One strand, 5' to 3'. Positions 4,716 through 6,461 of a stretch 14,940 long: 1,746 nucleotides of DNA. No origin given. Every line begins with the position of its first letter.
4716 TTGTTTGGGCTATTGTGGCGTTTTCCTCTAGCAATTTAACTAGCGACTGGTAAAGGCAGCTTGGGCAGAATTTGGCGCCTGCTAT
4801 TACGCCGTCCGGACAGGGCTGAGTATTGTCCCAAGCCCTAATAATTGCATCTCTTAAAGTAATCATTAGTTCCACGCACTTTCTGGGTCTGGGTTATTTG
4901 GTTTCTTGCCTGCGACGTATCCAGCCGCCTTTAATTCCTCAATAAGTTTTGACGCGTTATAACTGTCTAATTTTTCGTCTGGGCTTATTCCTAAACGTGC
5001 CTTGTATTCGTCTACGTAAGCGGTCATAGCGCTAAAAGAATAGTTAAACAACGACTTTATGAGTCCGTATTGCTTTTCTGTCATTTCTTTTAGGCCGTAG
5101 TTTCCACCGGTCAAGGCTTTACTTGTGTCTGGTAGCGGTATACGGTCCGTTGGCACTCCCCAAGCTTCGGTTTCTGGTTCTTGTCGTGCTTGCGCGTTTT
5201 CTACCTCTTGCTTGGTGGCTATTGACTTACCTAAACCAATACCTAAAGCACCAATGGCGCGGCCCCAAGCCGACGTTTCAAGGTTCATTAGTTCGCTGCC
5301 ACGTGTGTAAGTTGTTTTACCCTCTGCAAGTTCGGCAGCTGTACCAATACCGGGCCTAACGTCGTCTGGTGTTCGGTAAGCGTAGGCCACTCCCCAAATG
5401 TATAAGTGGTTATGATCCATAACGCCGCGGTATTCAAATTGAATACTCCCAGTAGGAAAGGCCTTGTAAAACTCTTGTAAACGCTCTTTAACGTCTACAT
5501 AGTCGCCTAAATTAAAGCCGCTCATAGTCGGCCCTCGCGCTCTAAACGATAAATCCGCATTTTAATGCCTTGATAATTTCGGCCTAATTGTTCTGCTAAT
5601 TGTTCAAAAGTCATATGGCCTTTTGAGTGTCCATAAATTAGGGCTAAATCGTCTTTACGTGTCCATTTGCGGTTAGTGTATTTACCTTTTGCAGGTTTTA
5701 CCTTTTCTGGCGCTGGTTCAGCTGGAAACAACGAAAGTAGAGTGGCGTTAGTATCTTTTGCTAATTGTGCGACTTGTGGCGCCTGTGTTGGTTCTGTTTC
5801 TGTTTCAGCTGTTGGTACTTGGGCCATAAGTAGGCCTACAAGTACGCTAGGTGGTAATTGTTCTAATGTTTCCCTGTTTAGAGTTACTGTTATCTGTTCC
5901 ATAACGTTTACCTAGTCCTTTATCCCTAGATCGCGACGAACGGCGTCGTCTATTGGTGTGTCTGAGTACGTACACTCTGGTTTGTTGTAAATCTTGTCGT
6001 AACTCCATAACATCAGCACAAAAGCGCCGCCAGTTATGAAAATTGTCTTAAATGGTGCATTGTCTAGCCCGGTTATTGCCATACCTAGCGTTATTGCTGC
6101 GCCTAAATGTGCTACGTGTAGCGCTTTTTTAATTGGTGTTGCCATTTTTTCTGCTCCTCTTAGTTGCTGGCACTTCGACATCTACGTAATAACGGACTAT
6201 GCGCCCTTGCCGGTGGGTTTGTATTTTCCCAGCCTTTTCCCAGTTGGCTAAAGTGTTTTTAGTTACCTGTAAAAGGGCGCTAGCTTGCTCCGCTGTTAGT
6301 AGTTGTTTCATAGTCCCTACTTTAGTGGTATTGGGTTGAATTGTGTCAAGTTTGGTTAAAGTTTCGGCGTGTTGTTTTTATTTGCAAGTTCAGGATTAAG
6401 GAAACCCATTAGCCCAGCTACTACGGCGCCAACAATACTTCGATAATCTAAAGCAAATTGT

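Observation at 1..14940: Complete, self-closing 14.8-kb tailed-phage genome with every gene on one strand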

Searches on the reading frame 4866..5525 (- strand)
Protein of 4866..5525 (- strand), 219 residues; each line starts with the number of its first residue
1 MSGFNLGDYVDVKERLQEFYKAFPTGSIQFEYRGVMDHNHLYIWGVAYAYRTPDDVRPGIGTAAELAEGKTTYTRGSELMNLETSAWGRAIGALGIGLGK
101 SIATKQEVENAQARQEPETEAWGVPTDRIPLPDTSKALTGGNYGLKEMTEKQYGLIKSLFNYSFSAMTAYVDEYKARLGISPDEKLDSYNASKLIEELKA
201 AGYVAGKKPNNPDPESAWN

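Call 6: search_protein_families(library=pfam, max_evalue=0.01, proteins=[window:4866-5525:-])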
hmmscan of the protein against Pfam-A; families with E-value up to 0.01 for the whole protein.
window:4866-5525:- (219 aa): 0 families

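Call 8: search_protein_families(library=phrogs, max_evalue=0.001, proteins=[window:4866-5525:-])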
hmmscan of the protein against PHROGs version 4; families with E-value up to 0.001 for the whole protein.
window:4866-5525:- (219 aa): 2 families
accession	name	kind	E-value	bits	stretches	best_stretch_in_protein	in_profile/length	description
phrog_23738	-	unknown function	4.9e-29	102.4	1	6-114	7-117/198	-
phrog_11717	-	unknown function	8e-16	59.4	1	1-200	22-193/208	-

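Call 40: search_protein_families(library=pfam, max_evalue=1, proteins=[window:4866-5525:-])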
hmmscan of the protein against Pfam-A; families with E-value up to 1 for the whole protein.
window:4866-5525:- (219 aa): 0 families

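Call 47: search_solved_structures(query=window:4866-5525:-, max_evalue=1)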
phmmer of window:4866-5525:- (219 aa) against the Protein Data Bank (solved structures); distinct sequences matched with E-value up to 1: 0.

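Call 63: search_protein_families(library=ncbifam, max_evalue=0.1, proteins=[window:4866-5525:-])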
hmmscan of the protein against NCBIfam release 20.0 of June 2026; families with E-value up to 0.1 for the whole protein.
window:4866-5525:- (219 aa): 0 families

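Call 82: search_dna_similar(query=window:4866-5525:-, collection=phages, mode=protein, max_rows=30, max_evalue=0.001, rows=spread)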
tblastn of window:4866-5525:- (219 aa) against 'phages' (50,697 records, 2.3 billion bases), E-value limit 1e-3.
Records with a match: 6; places in all: 6; records where one place covers at least 80% of the query: 0.
Best place of each record, by identity: <60% 6.
By first word of the organism name: Gordonia 3; Bacillus 2; Lactobacillus 1.
By host as written in the record: Gordonia alkanivorans strain CON72 2; Bacillus halmapalus DSM 29712 2; - 1; Lactobacillus delbrueckii subsp. bulgaricus 21:328 1.
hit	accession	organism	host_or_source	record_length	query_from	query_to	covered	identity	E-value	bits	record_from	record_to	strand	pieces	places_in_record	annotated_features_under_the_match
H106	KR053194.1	Gordonia phage GAL1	Gordonia alkanivorans strain CON72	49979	8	112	48%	48.6%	2e-18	89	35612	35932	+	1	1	hypothetical protein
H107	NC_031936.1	Gordonia phage GAL1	Gordonia alkanivorans strain CON72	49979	8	112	48%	48.6%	2e-18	89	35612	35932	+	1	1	hypothetical protein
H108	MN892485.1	Gordonia phage Kuwabara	soil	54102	8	112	48%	47.7%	3e-18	88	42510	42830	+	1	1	69: hypothetical protein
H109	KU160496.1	Bacillus phage vB_BhaS-171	Bacillus halmapalus DSM 29712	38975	6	119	52%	36.2%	7e-7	55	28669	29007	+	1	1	hypothetical protein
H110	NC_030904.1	Bacillus phage vB_BhaS-171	Bacillus halmapalus DSM 29712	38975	6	119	52%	36.2%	7e-7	55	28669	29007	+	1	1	hypothetical protein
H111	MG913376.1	Lactobacillus phage PMBT4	Lactobacillus delbrueckii subsp. ...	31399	2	115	52%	35.9%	5e-4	46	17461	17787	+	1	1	hypothetical protein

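Call 84: get_annotated_region(hit=H108, flank=4000)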
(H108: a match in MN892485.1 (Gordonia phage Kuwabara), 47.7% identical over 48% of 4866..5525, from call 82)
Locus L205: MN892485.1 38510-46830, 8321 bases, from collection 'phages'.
description: Gordonia phage Kuwabara, complete genome.
organism: Gordonia phage Kuwabara (NCBI taxid 2696370)
taxonomy: Viruses; Duplodnaviria; Heunggongvirae; Uroviricota; Caudoviricetes
host: -; source: soil; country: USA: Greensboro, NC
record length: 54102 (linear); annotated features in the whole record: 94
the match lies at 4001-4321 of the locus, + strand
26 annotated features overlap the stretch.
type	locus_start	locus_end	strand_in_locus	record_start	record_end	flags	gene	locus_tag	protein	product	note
CDS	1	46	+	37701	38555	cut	54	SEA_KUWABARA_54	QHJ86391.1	hypothetical protein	-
CDS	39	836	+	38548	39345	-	55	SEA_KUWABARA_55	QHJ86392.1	ParB-like nuclease domain protein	-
CDS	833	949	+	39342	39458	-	56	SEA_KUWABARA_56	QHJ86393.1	hypothetical protein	-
CDS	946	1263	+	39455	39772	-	57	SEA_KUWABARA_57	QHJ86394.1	hypothetical protein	-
CDS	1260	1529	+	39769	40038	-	58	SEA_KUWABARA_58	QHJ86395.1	hypothetical protein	-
CDS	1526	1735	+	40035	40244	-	59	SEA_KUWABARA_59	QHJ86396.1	excise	-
CDS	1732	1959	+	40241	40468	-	60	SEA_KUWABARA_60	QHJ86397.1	membrane protein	-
CDS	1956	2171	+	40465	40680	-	61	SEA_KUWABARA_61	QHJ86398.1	ribbon-helix-helix DNA binding protein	antitoxin in toxin/antitoxin system, RelB-like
CDS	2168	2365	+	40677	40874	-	62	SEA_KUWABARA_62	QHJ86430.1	hypothetical protein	-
CDS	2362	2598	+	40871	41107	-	63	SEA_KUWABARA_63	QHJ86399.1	hypothetical protein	-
CDS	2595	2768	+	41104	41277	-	64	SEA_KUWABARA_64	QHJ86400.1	hypothetical protein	-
CDS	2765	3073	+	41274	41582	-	65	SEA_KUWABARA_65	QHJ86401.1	hypothetical protein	-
CDS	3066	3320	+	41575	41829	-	66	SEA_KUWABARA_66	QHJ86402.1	hypothetical protein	-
CDS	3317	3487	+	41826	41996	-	67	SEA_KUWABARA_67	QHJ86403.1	hypothetical protein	-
CDS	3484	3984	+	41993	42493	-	68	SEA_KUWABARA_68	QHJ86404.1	HNH endonuclease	-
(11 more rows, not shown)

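Call 85: find_homologous_proteins(query=window:4866-5525:-, max_evalue=0.00001)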
Query window:4866-5525:- (219 aa): 1483 proteins with E <= 0.00001 among 1733 candidates; the best 120 are listed.
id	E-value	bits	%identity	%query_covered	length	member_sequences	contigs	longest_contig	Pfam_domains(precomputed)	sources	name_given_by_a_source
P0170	1.2e-143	494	100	100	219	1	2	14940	-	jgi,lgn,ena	jgi:hypothetical protein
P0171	4.8e-107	375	79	100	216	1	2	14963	-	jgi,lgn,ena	jgi:hypothetical protein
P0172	1.0e-101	357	76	99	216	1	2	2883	-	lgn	-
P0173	3.2e-101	356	75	100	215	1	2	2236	-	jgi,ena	jgi:hypothetical protein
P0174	1.2e-100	354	73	100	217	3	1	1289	-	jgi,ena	-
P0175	4.6e-99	349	77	99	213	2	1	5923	-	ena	-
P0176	2.3e-96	340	73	100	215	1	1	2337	-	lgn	-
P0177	3.2e-95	336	75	99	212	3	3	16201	-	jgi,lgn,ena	-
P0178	4.0e-92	326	70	99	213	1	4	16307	-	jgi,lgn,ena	jgi:hypothetical protein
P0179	8.7e-92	325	69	100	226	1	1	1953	-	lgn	-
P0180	4.2e-90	319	71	99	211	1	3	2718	-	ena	-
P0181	5.8e-90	319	69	99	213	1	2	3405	-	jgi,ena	-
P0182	2.0e-89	317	71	99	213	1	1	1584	-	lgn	-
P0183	2.5e-89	317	70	99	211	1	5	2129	-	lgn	-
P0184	3.1e-89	317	69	99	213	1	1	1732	-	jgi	jgi:hypothetical protein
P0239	6.5e-56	208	51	100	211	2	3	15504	-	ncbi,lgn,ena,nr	ncbi:MAG: hypothetical protein EBW87_00950 [Burkholderiaceae bacterium]|nr:hypothetical protein [Bur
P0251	5.0e-46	175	68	53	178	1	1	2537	PF25690.2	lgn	-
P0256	2.5e-45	173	67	53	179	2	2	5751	PF25690.2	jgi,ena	jgi:hypothetical protein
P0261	3.1e-44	169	66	53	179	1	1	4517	PF25690.2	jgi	jgi:hypothetical protein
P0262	3.2e-44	169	64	56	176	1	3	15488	PF25690.2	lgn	-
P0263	3.5e-44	169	64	56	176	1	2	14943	PF25690.2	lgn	-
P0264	3.7e-44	169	60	60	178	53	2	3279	PF25690.2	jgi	jgi:hypothetical protein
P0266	4.2e-44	169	71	51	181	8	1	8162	PF25690.2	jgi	jgi:hypothetical protein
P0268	4.7e-44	169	60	61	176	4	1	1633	PF25690.2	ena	-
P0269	5.4e-44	169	68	54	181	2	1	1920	PF25690.2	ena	-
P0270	5.6e-44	169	65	56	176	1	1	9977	PF25690.2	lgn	-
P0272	6.7e-44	168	54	71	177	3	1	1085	PF25690.2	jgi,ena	jgi:hypothetical protein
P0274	7.1e-44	168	67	52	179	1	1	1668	PF25690.2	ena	-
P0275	7.6e-44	168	64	56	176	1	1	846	PF25690.2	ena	-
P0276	7.9e-44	168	58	59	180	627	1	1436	PF25690.2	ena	-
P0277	9.3e-44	168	64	57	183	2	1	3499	PF25690.2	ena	-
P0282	1.4e-43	167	63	56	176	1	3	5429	PF25690.2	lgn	-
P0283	1.6e-43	167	67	54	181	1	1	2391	PF25690.2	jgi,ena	jgi:hypothetical protein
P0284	1.8e-43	167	61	58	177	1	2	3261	PF25690.2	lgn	-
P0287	2.1e-43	167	71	51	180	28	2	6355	PF25690.2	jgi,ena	jgi:hypothetical protein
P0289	4.2e-43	166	69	51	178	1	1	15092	PF25690.2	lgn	-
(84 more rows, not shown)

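Call 86: search_protein_families(library=pfam, max_evalue=0.01, proteins=[P0264, P0276, P0251, P0239, P0171])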
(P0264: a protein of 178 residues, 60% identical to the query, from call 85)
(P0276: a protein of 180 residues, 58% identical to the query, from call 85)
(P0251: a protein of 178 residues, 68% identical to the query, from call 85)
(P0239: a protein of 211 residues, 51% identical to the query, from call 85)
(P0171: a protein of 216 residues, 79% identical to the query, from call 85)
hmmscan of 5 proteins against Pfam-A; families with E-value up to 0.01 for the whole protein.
P0264 (178 aa): 1 family
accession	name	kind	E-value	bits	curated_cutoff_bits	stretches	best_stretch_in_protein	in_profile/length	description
PF25690.1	Phage_gp49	-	1.6e-07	32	27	1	137-175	150-187/191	Mycobacteriophage L5/D29 gene 49 protein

P0276 (180 aa): 1 family
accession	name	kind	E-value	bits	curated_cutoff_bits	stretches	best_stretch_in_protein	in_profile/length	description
PF25690.1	Phage_gp49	-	1.4e-06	29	27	1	118-177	128-186/191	Mycobacteriophage L5/D29 gene 49 protein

P0251 (178 aa): 1 family
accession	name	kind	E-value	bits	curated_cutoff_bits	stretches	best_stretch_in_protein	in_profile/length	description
PF25690.1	Phage_gp49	-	4.8e-06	27.2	27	1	113-177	123-186/191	Mycobacteriophage L5/D29 gene 49 protein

P0239 (211 aa): 0 families

P0171 (216 aa): 0 families

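Call 94: predict_structure(alignment_id=A8)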
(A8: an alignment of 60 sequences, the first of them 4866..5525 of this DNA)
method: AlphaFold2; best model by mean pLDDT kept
length: 219 residues; sequences in the alignment: 60
mean_pLDDT: 76.9   pTM: 0.43
mean pLDDT of the five models: 76.9, 75.9, 75.5, 74.0, 69.6
residues with pLDDT >= 90: 81; 70-90: 67; 50-70: 35; < 50: 36
segments of 3 or more residues with pLDDT < 50: 1-5, 116-120, 123-133, 135-144, 217-219
pLDDT, mean of each block of 10 residues (from residue 1): 48 90 96 93 96 94 90 82 93 79 54 53 47 42 63 89 88 90 85 90 78 50
secondary structure, 60 per line:
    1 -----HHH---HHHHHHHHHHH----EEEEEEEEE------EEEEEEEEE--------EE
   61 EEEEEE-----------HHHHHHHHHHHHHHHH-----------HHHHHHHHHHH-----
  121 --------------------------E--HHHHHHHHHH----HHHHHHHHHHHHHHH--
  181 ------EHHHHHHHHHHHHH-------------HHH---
elements in order: H12-22 E27-35 E42-50 E59-66 H78-93 H105-115 H150-159 H164-178 H188-200

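Call 96: fold_search(model_id=the predicted structure, library=pdb)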
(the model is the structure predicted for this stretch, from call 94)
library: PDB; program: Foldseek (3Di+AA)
matches with E <= 10: 376; with E <= 0.001: 0
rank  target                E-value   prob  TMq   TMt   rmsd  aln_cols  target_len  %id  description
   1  8qe9_1I               4.6e-03  0.94  0.28  0.30  15.9       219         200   14  Complex between the 80a-Sak SSAP and the SaPI2 Stl master regulator (released 2025-03-05)
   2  8bjm_A                2.2e-02  0.95  0.30  0.34  15.5       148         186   17  Human full length RAD52 undecamer. (released 2023-11-15)
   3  4kwy_A                3.0e-02  0.77  0.21  0.30   7.6       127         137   11  Crystal structure of a putative lipoprotein (CC_3750) from Caulobacter crescentus CB15 at 2.40 A resolution (released 2013-06-19)
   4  5xs0_B                3.9e-02  0.77  0.27  0.31  15.4       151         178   16  Structure of a ssDNA bound to the outer DNA binding site of RAD52 (released 2018-04-25)
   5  9yi9_P                5.2e-02  0.99  0.33  0.40   5.5       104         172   12  Cryo-EM structure of yeast Mgm101 in the lock-washer apo state (released 2025-11-05)
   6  8rj3_H                6.3e-02  0.72  0.20  0.33   8.8       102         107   17  Human RAD52 open ring conformation (released 2024-04-24)
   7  4kwy_B                6.3e-02  0.47  0.19  0.26   7.3       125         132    6  Crystal structure of a putative lipoprotein (CC_3750) from Caulobacter crescentus CB15 at 2.40 A resolution (released 2013-06-19)
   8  9yi7_A                7.1e-02  0.99  0.34  0.40   5.2       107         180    8  Cryo-EM structure of yeast Mgm101 bound to duplex DNA annealing intermediate (released 2025-11-05)
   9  5jrb_A                8.0e-02  0.47  0.23  0.26  15.8       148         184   12  Rad52(1-212) K102A/K133A/E202A mutant (released 2016-08-10)
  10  9kn3_B                9.5e-02  0.35  0.17  0.22   9.4        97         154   12  Cryo-EM structure of LptDEM complex from Escherichia coli (released 2025-07-23)
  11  8rjw_E                1.1e-01  0.54  0.26  0.31  16.9       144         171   17  Human RAD52 open ring - ssDNA complex (released 2024-04-24)
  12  9yi6_A                1.2e-01  0.97  0.33  0.44   5.2       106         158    9  Cryo-EM structure of yeast Mgm101 bound to 83-mer ssDNA (released 2025-11-05)
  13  4q35_B                1.3e-01  0.35  0.18  0.25   9.0        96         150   14  Structure of a membrane protein (released 2014-06-25)
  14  5iv8_B                1.5e-01  0.35  0.18  0.25   8.3        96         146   12  The LPS Transporter LptDE from Klebsiella pneumoniae, core complex (released 2016-05-18)
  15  5iv8_D                1.9e-01  0.25  0.18  0.23   8.5       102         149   13  The LPS Transporter LptDE from Klebsiella pneumoniae, core complex (released 2016-05-18)
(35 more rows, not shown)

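Call 98: fold_search(model_id=the predicted structure, library=viral)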
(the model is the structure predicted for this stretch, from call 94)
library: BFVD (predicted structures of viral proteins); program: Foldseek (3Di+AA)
matches with E <= 10: 885; with E <= 0.001: 31
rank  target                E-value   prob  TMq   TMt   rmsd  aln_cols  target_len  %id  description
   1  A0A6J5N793            2.0e-11  1.00  0.42  0.42  16.8       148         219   36  Uncharacterized protein [uncultured Caudovirales phage]
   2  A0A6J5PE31            1.4e-10  1.00  0.44  0.45  22.8       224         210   29  Uncharacterized protein [uncultured Caudovirales phage]
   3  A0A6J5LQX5            2.7e-10  1.00  0.42  0.53  19.4       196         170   25  Uncharacterized protein [uncultured Caudovirales phage]
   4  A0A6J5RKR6            1.4e-09  1.00  0.38  0.43  14.9       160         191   39  Uncharacterized protein [uncultured Caudovirales phage]
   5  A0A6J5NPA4            1.9e-09  1.00  0.38  0.39  18.8       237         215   22  Uncharacterized protein [uncultured Caudovirales phage]
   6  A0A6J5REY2            2.0e-09  1.00  0.37  0.41  17.2       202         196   26  Uncharacterized protein [uncultured Caudovirales phage]
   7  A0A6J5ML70            1.6e-08  1.00  0.39  0.36  21.2       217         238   29  Uncharacterized protein [uncultured Caudovirales phage]
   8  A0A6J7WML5            5.0e-08  1.00  0.37  0.46  17.8       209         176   24  Uncharacterized protein [uncultured Caudovirales phage]
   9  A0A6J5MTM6            7.1e-08  1.00  0.40  0.54  19.2       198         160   23  Uncharacterized protein [uncultured Caudovirales phage]
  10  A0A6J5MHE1            1.3e-07  1.00  0.38  0.81   1.7        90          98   37  Uncharacterized protein (Fragment) [uncultured Caudovirales phage]
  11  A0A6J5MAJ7            5.9e-07  1.00  0.39  0.43  18.8       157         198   23  Uncharacterized protein [uncultured Caudovirales phage]
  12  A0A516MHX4            8.5e-07  1.00  0.40  0.44  20.0       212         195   23  (no name in the UniProt tables at hand)
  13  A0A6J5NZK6            4.1e-06  1.00  0.39  0.47  17.5       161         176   20  Uncharacterized protein [uncultured Caudovirales phage]
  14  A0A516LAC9            6.3e-06  1.00  0.37  0.38  19.6       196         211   20  (no name in the UniProt tables at hand)
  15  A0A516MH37            6.7e-06  1.00  0.35  0.31  17.2       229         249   20  (no name in the UniProt tables at hand)
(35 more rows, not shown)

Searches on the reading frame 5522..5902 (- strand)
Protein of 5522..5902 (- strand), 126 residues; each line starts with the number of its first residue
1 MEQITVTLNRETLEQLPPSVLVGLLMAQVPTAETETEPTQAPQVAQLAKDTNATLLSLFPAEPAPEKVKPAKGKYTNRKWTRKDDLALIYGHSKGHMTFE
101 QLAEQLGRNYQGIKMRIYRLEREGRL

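Call 6: search_protein_families(library=pfam, max_evalue=0.01, proteins=[window:5522-5902:-])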
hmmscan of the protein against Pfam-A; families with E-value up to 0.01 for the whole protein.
window:5522-5902:- (126 aa): 0 families

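Call 8: search_protein_families(library=phrogs, max_evalue=0.001, proteins=[window:5522-5902:-])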
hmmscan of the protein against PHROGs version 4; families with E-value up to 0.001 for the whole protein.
window:5522-5902:- (126 aa): 2 families
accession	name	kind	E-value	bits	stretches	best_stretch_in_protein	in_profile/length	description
phrog_323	-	transcription regulation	1.7e-08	35.4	1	67-125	84-140/319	transcriptional regulator, D5-like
phrog_32460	-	unknown function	4.7e-05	24.3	1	68-121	146-198/210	-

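Call 40: search_protein_families(library=pfam, max_evalue=1, proteins=[window:5522-5902:-])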
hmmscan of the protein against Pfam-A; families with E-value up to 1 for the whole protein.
window:5522-5902:- (126 aa): 4 families
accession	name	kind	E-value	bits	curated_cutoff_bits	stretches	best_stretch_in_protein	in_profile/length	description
PF13921.12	Myb_DNA-bind_6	-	0.018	15.7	22.9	1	80-116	1-38/60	Myb-like DNA-binding domain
PF13412.12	HTH_24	-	0.049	13.6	21.9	1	94-124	15-45/48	Winged helix-turn-helix DNA-binding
PF08281.18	Sigma70_r4_2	-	0.068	13.3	25.7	1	96-119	26-49/54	Sigma-70, region 4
PF25212.1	HVO_A0114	-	0.12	12.6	27.6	1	93-124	33-64/84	HVO_A0114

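Call 63: search_protein_families(library=ncbifam, max_evalue=0.1, proteins=[window:5522-5902:-])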
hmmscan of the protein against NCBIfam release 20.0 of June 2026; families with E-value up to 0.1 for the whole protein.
window:5522-5902:- (126 aa): 0 families

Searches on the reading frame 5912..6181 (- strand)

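Call 8: search_protein_families(library=phrogs, max_evalue=0.001, proteins=[window:5912-6181:-])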
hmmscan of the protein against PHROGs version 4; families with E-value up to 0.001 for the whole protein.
window:5912-6181:- (89 aa): 0 families

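Call 40: search_protein_families(library=pfam, max_evalue=1, proteins=[window:5912-6181:-])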
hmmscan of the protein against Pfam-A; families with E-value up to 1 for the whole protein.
window:5912-6181:- (89 aa): 2 families
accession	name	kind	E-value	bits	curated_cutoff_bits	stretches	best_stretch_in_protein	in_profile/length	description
PF17968.6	Tlr3_TMD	-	0.018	15.7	25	1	40-58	1-19/33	Toll-like receptor 3 trans-membrane domain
PF22101.1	HSD_C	-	0.14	12.7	27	1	10-49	21-59/73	Homoserine dehydrogenase C-terminal domain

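Call 63: search_protein_families(library=ncbifam, max_evalue=0.1, proteins=[window:5912-6181:-])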
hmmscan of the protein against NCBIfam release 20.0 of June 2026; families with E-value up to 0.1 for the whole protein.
window:5912-6181:- (89 aa): 0 families

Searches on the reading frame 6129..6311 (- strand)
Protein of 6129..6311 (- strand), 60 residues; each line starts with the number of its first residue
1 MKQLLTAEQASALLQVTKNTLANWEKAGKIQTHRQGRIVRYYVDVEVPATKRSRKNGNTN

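Call 8: search_protein_families(library=phrogs, max_evalue=0.001, proteins=[window:6129-6311:-])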
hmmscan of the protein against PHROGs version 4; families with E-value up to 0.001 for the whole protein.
window:6129-6311:- (60 aa): 4 families
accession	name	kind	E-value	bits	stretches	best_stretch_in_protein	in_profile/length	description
phrog_2907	-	integration and excision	4.4e-05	24.9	1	1-36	3-39/117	excisionase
phrog_66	-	integration and excision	6.2e-05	23.8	1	1-56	90-145/412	excisionase and transcriptional regulator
phrog_1729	-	unknown function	0.00015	22.8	1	5-44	93-132/142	-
phrog_6401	-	DNA, RNA and nucleotide metabolism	0.00083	20.2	0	3-37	8-43/64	DNA binding protein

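Call 40: search_protein_families(library=pfam, max_evalue=1, proteins=[window:6129-6311:-])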
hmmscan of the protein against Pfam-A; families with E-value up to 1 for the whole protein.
window:6129-6311:- (60 aa): 5 families
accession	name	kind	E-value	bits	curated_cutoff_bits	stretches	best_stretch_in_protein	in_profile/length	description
PF12728.13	HTH_17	-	1.7e-06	28.6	27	1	4-41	1-38/51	Helix-turn-helix domain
PF00376.29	MerR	-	0.00015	21.9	28.2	1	8-36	3-32/38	MerR family regulatory protein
PF13411.12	MerR_1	-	0.00032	21.2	21.6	1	6-46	2-42/69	MerR HTH family regulatory protein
PF01381.28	HTH_3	-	0.0097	16.4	23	1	2-27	7-32/55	Helix-turn-helix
PF13560.12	HTH_31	-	0.083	13.7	27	1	5-31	15-40/64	Helix-turn-helix domain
